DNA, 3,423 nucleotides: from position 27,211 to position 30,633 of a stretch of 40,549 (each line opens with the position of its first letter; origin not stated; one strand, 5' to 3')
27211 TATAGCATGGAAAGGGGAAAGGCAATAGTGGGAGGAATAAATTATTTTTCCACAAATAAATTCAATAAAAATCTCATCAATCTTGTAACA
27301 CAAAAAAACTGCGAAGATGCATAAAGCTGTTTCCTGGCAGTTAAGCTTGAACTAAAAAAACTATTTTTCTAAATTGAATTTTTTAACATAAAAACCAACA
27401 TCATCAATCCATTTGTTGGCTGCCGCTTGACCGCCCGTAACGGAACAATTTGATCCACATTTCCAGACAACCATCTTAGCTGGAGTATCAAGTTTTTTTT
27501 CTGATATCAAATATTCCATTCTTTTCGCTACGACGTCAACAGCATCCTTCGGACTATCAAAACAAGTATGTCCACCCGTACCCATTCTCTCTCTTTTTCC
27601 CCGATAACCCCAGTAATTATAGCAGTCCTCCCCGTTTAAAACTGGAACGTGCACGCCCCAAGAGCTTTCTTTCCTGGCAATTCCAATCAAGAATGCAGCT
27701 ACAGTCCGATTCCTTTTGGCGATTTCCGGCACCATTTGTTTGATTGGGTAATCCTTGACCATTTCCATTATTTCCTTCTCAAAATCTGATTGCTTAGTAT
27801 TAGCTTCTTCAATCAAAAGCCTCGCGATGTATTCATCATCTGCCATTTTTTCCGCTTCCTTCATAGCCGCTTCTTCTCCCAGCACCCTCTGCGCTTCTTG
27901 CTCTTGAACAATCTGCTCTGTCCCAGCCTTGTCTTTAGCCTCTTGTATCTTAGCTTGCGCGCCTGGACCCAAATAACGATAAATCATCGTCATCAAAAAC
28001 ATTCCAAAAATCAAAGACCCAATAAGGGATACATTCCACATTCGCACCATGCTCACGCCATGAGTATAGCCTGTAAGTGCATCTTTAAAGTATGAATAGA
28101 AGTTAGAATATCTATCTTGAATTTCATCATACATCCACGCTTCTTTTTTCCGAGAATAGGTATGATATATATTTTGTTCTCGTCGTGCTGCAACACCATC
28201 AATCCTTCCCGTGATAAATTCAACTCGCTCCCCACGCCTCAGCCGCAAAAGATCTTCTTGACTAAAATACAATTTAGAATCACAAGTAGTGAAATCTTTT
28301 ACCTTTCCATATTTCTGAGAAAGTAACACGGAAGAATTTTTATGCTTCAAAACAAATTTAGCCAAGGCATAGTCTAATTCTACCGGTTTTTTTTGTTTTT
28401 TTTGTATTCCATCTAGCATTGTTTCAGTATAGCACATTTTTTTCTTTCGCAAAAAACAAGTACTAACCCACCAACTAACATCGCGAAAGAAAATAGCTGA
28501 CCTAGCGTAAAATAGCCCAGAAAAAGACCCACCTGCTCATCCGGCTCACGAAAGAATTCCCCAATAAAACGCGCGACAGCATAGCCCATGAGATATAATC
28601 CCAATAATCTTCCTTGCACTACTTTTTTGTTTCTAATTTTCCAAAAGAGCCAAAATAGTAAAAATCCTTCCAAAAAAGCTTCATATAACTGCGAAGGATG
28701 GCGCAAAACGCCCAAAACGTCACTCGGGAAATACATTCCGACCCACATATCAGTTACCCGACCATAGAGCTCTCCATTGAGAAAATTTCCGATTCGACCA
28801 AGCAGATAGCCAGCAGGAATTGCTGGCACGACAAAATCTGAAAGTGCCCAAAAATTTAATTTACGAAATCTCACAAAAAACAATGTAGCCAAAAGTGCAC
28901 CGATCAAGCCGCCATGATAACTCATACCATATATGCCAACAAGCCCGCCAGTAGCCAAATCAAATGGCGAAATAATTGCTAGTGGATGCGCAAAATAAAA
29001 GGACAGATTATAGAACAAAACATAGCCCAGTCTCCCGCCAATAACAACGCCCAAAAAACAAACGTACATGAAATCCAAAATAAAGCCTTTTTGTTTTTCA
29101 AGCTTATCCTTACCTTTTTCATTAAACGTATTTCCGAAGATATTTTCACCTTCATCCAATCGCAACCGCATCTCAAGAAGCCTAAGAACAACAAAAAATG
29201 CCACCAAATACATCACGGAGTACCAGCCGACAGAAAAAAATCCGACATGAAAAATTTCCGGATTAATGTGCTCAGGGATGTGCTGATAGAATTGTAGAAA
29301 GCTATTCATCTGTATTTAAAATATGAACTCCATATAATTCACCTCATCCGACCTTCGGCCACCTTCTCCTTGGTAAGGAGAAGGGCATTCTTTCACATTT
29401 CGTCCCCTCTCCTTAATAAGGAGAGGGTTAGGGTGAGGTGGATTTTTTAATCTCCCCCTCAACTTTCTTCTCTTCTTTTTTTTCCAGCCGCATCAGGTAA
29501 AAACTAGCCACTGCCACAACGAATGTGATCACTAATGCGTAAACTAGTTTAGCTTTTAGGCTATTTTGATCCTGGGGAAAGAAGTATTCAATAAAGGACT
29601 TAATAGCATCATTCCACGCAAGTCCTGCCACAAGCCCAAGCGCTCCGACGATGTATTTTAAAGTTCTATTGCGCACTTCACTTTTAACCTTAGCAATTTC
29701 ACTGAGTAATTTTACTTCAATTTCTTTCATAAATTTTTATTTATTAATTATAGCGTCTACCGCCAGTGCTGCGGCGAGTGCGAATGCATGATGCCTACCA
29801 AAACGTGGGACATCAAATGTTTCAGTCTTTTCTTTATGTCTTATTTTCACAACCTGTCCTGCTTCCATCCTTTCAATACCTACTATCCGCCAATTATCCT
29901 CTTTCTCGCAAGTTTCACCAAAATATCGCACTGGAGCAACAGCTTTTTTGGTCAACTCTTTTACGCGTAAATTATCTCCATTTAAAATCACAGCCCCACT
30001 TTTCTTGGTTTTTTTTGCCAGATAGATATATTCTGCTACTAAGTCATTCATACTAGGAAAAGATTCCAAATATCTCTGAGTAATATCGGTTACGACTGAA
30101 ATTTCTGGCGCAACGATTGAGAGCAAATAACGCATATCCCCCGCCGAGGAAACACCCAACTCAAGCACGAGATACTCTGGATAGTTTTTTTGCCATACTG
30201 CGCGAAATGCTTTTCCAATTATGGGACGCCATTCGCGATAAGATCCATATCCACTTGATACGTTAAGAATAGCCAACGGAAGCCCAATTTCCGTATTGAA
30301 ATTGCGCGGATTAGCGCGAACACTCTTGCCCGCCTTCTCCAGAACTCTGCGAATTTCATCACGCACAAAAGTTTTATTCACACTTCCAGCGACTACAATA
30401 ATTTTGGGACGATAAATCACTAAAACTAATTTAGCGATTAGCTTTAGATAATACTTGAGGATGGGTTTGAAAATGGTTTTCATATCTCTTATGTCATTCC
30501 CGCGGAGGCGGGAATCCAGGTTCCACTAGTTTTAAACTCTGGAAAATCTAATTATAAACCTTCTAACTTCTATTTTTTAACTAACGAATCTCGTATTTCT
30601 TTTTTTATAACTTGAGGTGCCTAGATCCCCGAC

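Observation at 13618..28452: Two paralogous lysozyme/glucosaminidase-like membrane proteins bracket the giant gene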

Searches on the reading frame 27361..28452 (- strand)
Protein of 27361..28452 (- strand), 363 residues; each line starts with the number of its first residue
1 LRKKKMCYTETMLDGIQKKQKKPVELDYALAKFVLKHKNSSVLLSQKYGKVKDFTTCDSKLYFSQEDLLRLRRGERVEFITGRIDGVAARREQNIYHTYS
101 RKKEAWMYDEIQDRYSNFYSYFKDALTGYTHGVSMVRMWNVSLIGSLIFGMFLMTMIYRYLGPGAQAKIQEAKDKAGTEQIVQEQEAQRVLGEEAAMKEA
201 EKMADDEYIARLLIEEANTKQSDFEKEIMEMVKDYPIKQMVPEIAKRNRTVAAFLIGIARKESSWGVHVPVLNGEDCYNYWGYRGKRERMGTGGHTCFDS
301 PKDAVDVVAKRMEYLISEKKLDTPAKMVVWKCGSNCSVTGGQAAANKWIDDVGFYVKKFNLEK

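Call 7: search_protein_families(library=pfam, proteins=[window:27361-28452:-], max_evalue=10)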
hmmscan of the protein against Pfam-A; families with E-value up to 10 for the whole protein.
window:27361-28452:- (363 aa): 2 families
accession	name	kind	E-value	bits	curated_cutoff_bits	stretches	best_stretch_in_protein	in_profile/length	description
PF01746.26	tRNA_m1G_MT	-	0.0072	16.5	27.3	1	16-99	22-106/195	tRNA (Guanine-1)-methyltransferase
PF25693.1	Phage_Y01A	-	0.13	13.2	27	1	173-239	7-77/92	Bacteriophage T4-like Y01A protein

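Call 8: search_protein_families(library=ncbifam, proteins=[window:27361-28452:-], max_evalue=10)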
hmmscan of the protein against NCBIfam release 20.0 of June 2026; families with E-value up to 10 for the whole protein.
window:27361-28452:- (363 aa): 1 family
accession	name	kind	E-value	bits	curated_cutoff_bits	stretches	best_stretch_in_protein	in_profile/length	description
TIGR04408.1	LptG_lptG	equivalog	0.092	11.4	240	1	131-208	90-166/351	LPS export ABC transporter permease LptG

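Call 42: find_related_loci(query=A4, collection=metagenome_contigs, flank=10000)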
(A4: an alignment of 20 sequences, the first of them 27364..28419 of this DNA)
Query A4 (352 aa) in metagenome_contigs; peptide patterns used: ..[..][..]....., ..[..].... (x = any residue, [..] = any of these).
599 stretches matched a pattern (row limit reached: there are more); 512 encode a relative of the query (tblastn E <= 1e-3); the best 80 are kept; 80 distinct loci.
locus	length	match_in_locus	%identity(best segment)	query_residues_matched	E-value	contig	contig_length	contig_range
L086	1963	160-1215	100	1-352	0e+0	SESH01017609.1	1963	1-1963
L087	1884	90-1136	79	1-352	0e+0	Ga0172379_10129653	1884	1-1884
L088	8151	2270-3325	72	1-352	0e+0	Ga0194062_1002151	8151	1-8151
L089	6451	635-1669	57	1-345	9e-126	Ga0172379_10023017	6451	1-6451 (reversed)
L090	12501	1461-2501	56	1-347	3e-125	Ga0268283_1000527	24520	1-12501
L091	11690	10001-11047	53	1-349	1e-124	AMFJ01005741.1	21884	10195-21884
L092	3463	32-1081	56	2-349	1e-127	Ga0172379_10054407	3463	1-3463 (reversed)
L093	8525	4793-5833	55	1-347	1e-120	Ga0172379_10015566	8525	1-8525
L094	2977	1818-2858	54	1-347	4e-122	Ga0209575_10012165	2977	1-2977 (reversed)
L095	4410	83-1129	53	1-349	2e-116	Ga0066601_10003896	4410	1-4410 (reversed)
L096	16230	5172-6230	51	1-352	3e-113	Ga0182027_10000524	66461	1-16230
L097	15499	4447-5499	50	1-349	7e-111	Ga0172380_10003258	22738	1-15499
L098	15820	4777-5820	49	2-349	2e-110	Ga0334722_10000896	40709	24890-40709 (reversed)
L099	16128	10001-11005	50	2-349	1e-108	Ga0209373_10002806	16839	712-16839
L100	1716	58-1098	49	2-349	2e-116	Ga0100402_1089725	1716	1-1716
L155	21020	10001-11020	41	6-351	2e-85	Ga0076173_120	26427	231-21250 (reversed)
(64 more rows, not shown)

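Call 49: find_homologous_proteins(query=window:27364-28419:-, max_evalue=1e-10)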
Query window:27364-28419:- (352 aa): 1385 proteins with E <= 1e-10 among 3308 candidates; the best 120 are listed.
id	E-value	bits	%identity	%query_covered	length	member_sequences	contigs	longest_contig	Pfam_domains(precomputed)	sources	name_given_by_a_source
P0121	4.7e-236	800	100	100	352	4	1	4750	-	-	-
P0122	1.5e-186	637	79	100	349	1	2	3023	-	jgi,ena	jgi:hypothetical protein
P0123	1.7e-184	631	78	100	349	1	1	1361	-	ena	-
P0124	1.8e-173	594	72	100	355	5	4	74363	-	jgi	jgi:hypothetical protein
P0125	3.6e-170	583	72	100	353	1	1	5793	-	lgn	-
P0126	1.5e-130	453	59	99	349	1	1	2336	-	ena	-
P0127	1.8e-129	450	60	99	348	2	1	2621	-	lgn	-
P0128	1.6e-128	447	59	99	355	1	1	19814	-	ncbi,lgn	-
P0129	9.7e-127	441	58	99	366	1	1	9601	-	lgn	-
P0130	1.3e-125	437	59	97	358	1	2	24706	-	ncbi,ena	-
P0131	2.3e-123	430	59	99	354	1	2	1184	-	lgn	-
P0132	2.6e-123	429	55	99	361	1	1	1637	-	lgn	-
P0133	8.6e-122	424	57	100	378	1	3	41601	-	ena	-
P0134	9.1e-121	421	58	99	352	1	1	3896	-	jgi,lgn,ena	-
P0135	1.6e-120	420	56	99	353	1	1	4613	-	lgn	-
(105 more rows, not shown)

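Call 52: find_encoding_contigs(protein=P0124, flank=10000, max_places=3)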
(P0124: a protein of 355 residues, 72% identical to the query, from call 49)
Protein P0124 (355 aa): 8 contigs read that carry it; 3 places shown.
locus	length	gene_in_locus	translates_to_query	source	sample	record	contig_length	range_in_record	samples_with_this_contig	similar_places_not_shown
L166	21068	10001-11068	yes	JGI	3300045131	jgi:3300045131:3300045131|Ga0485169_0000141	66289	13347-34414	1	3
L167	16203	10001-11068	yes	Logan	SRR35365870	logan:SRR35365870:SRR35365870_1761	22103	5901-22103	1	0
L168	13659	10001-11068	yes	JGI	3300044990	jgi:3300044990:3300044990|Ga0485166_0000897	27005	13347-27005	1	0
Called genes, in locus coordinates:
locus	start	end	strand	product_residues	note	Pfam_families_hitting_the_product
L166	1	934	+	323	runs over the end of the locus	PF02655:ATP-grasp_3 (weak), PF08443:RimK (faint)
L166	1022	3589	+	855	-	PF00912:Transgly, PF00905:Transpeptidase, PF17957:Big_7 (faint)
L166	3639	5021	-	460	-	-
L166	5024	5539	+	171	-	PF01894:YjbQ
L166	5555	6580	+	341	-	PF02618:YceG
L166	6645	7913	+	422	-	PF06723:MreB_Mbl (faint), PF11104:PilM_2 (weak), PF14450:FtsA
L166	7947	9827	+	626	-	-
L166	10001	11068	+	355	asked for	-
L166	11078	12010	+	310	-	PF00892:EamA (weak)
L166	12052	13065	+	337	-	PF00150:Cellulase, PF02449:Glyco_hydro_42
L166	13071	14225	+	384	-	PF13205:Big_5 (faint), PF03734:YkuD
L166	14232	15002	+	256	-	PF13529:Peptidase_C39_2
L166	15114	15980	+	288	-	PF00188:CAP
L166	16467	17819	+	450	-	PF02463:SMC_N (faint), PF00005:ABC_tran, PF03266:NTPase_1 (faint), PF13304:AAA_21 (faint)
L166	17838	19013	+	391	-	PF12704:MacB_PCD, PF02687:FtsX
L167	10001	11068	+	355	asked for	-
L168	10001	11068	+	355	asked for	-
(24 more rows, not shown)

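Call 54: search_protein_families(library=pfam, proteins=[L090:2590-5268:+, L090:6184-12501:+], max_evalue=0.001)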
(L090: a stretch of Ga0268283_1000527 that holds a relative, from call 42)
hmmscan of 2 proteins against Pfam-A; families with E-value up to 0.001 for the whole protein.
L090:2590-5268:+ (893 aa): 11 families
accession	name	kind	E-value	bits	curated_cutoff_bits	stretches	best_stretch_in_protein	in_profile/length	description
PF07719.23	TPR_2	-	2e-10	40.4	27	1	792-821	2-31/34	Tetratricopeptide repeat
PF13431.12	TPR_17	-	1.1e-09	38.2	24.4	0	664-689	2-27/34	Tetratricopeptide repeat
PF13414.12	TPR_11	-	1.3e-09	38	26.8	1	663-684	16-37/42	TPR repeat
PF23914.1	TPR_CcmH_CycH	-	2e-08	34.7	42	1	722-824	52-154/158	Cytochrome c-type biogenesis protein H TPR domain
PF00515.34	TPR_1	-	2.3e-08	33.9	27.8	0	792-820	2-30/34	Tetratricopeptide repeat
PF13181.12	TPR_8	-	2.8e-08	33.7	25.7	0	795-820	5-30/34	Tetratricopeptide repeat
PF13428.12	TPR_14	-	4.7e-07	30.3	23.5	0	654-684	14-44/44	Tetratricopeptide repeat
PF13432.12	TPR_16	-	1.7e-05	25.6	32.7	0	660-684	16-40/65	Tetratricopeptide repeat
PF14559.12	TPR_19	-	1.9e-05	25.3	25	0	659-689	9-39/68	Tetratricopeptide repeat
PF13174.12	TPR_6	-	0.00042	21.2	26.3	0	793-819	2-28/33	Tetratricopeptide repeat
PF06552.18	TOM20_plant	-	0.00063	20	20.6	0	660-728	51-120/187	Plant specific mitochondrial import receptor subunit TOM20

L090:6184-12501:+ (2106 aa): 5 families
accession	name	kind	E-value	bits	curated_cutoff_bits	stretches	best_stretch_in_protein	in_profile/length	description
PF18998.6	Flg_new_2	-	1.9e-84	278.1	23.6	8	390-459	1-72/73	Divergent InlB B-repeat domain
PF09479.16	Flg_new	-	3e-33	114.2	27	1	603-671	1-65/65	Listeria-Bacteroides repeat domain (List_Bact_rpt)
PF16656.11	Pur_ac_phosph_N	-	2.3e-19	70.2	30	5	1616-1683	11-82/93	Purple acid Phosphatase, N-terminal domain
PF00041.27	fn3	-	3.6e-14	53.2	25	1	1607-1683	3-70/84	Fibronectin type III domain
PF16655.11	PhoD_N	-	4.6e-07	30.7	30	0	1654-1682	51-79/90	PhoD-like phosphatase, N-terminal domain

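Call 55: search_protein_families(library=pfam, proteins=[L155:12236-20785:+], max_evalue=0.001)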
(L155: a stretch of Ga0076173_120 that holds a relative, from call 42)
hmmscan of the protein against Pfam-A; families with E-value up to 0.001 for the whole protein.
L155:12236-20785:+ (2850 aa): 4 families
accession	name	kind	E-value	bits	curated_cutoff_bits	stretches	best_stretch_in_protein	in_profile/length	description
PF16656.11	Pur_ac_phosph_N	-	3.2e-33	114.6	30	4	2456-2545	5-93/93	Purple acid Phosphatase, N-terminal domain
PF00041.27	fn3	-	1.1e-32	112.5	25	5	2044-2114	3-69/84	Fibronectin type III domain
PF25059.1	FN3_DSCAM-DSCAML_C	-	3.7e-09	37.2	39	0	2767-2826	25-81/89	DSCAM/DSCAML C-terminal Fn3-like domain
PF16655.11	PhoD_N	-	0.00058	20.8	30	0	2387-2423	49-85/90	PhoD-like phosphatase, N-terminal domain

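Call 57: predict_structure(alignment_id=A5)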
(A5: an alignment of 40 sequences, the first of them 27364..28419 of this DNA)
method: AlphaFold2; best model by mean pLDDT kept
length: 352 residues; sequences in the alignment: 40
mean_pLDDT: 71.3   pTM: 0.44
mean pLDDT of the five models: 71.3, 68.5, 67.7, 65.5, 63.0
residues with pLDDT >= 90: 64; 70-90: 122; 50-70: 118; < 50: 48
segments of 3 or more residues with pLDDT < 50: 1-8, 70-91, 120-122, 172-181
pLDDT, mean of each block of 10 residues (from residue 1): 43 59 68 70 60 67 64 45 40 58 67 59 60 79 68 53 51 45 61 75 77 90 93 92 93 90 91 87 90 94 90 86 69 88 81 43
secondary structure, 60 per line:
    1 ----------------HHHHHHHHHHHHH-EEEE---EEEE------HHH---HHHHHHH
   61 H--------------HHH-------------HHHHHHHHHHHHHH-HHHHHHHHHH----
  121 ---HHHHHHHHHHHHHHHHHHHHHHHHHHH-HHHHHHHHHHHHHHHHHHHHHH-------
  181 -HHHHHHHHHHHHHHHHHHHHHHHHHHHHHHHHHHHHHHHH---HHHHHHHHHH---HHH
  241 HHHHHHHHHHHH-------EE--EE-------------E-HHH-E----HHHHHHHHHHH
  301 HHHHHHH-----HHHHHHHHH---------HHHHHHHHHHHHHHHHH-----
elements in order: H17-29 E31-34 E38-41 H54-61 H92-105 H107-116 H124-150 H152-173 H182-221 H225-234 H238-252 H290-307 H313-321 H331-347

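Call 63: fold_search(model_id=the predicted structure, library=pdb)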
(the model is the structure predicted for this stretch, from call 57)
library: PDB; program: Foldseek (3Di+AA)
matches with E <= 10: 32; with E <= 0.001: 0
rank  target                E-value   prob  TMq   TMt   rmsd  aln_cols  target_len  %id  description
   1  3vwo                  1.3e-01  0.98  0.26  0.51   6.1       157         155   16  Crystal structure of peptidoglycan hydrolase mutant from Sphingomonas sp. A1 (released 2013-09-04)
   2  5dn5_A                2.2e-01  0.80  0.19  0.39   6.8       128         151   16  Structure of a C-terminally truncated glycoside hydrolase domain from Salmonella typhimurium FlgJ (released 2016-02-24)
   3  3k3t                  6.3e-01  0.77  0.24  0.49   5.6       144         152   17  E185A mutant of peptidoglycan hydrolase from Sphingomonas sp. A1 (released 2010-07-14)
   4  7pj3                  7.4e-01  0.84  0.28  0.34   5.2       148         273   12  Crystal structure of catalytic domain in open conformation of LytB from Streptococcus pneumoniae (released 2022-09-07)
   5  5dn5_C                8.2e-01  0.44  0.18  0.39   9.1       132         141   14  Structure of a C-terminally truncated glycoside hydrolase domain from Salmonella typhimurium FlgJ (released 2016-02-24)
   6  2zyc                  8.7e-01  0.69  0.24  0.48   5.5       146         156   17  Crystal structure of peptidoglycan hydrolase from Sphingomonas sp. A1 (released 2009-02-03)
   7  5dn4                  8.7e-01  0.35  0.17  0.33   9.6       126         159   16  Structure of the glycoside hydrolase domain from Salmonella typhimurium FlgJ (released 2016-02-24)
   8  4kt3_A                1.6e+00  0.47  0.23  0.49   6.1       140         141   15  Structure of a type VI secretion system effector-immunity complex from Pseudomonas protegens (released 2013-07-31)
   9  3wh1_A                2.5e+00  0.10  0.17  0.26  11.2       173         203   10  Crystal Structure of a Family GH19 Chitinase from Bryum coronatum in complex with (GlcNAc)4 at 1.0 A resolution (released 2014-03-26)
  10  7bt6_m                4.3e+00  0.03  0.07  0.06  33.8       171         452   14  Cryo-EM structure of pre-60S ribosome from Saccharomyces cerevisiae rpl4delta63-87 strain at 3.12 Angstroms resolution (released 2020-10-28)
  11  7s89_A                4.6e+00  0.03  0.10  0.07  19.0       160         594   14  Open apo-state cryo-EM structure of human TRPV6 in cNW11 nanodiscs (released 2021-11-17)
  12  9efv_A                4.6e+00  0.03  0.15  0.13  23.9       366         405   11  Cryo-EM structure of CSN-N8CUL1 in complex with CSN5i-3 (released 2025-12-03)
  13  6hr2_E                5.4e+00  0.08  0.15  0.35  10.8       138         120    9  Crystal structure of PROTAC 2 in complex with the bromodomain of human SMARCA4 and pVHL:ElonginC:ElonginB (released 2019-06-12)
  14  6hr2_A                5.4e+00  0.07  0.15  0.35  10.9       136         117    9  Crystal structure of PROTAC 2 in complex with the bromodomain of human SMARCA4 and pVHL:ElonginC:ElonginB (released 2019-06-12)
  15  6egk_B                5.7e+00  0.02  0.10  0.12  14.1       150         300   11  T181N Cucumene Synthase (released 2018-10-31)
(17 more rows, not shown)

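Call 77: search_protein_families(library=phrogs, proteins=[window:27364-28419:-], max_evalue=0.1)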
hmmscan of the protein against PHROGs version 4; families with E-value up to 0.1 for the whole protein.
window:27364-28419:- (352 aa): 1 family
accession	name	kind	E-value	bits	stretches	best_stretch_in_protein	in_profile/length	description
phrog_7508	-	unknown function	0.045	14.7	0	131-163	9-41/63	-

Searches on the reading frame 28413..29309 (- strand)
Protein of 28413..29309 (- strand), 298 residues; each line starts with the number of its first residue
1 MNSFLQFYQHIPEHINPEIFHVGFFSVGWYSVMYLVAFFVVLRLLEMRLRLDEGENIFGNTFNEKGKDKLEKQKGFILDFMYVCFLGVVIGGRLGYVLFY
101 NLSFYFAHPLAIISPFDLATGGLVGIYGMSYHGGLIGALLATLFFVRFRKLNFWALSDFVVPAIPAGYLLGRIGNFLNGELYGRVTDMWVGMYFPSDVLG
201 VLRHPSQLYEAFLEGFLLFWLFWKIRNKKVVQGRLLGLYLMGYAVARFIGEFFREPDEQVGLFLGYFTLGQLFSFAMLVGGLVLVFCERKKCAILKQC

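Call 9: search_protein_families(library=pfam, proteins=[window:28413-29309:-], max_evalue=0.001)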
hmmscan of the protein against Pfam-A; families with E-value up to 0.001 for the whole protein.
window:28413-29309:- (298 aa): 1 family
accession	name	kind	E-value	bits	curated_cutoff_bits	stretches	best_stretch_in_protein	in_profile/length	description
PF01790.23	LGT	-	3.7e-61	206.9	24.9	1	17-286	1-239/240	Prolipoprotein diacylglyceryl transferase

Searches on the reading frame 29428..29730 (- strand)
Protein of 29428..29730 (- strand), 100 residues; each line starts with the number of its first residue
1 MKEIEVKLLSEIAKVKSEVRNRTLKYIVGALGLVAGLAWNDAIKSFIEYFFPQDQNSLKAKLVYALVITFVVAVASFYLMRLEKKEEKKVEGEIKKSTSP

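Call 9: search_protein_families(library=pfam, proteins=[window:29428-29730:-], max_evalue=0.001)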
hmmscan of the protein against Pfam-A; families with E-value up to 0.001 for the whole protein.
window:29428-29730:- (100 aa): 1 family
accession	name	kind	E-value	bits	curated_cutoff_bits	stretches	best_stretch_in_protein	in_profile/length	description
PF18898.5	DUF5654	-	7.9e-17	61.5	23.8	1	16-85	2-70/71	Family of unknown function (DUF5654)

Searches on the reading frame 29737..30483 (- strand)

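Call 9: search_protein_families(library=pfam, proteins=[window:29737-30483:-], max_evalue=0.001)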
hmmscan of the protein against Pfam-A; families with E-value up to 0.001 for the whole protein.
window:29737-30483:- (248 aa): 1 family
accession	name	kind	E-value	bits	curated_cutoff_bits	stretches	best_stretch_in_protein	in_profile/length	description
PF08245.18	Mur_ligase_M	-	8.6e-18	65.4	24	1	98-242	53-199/200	Mur ligase middle domain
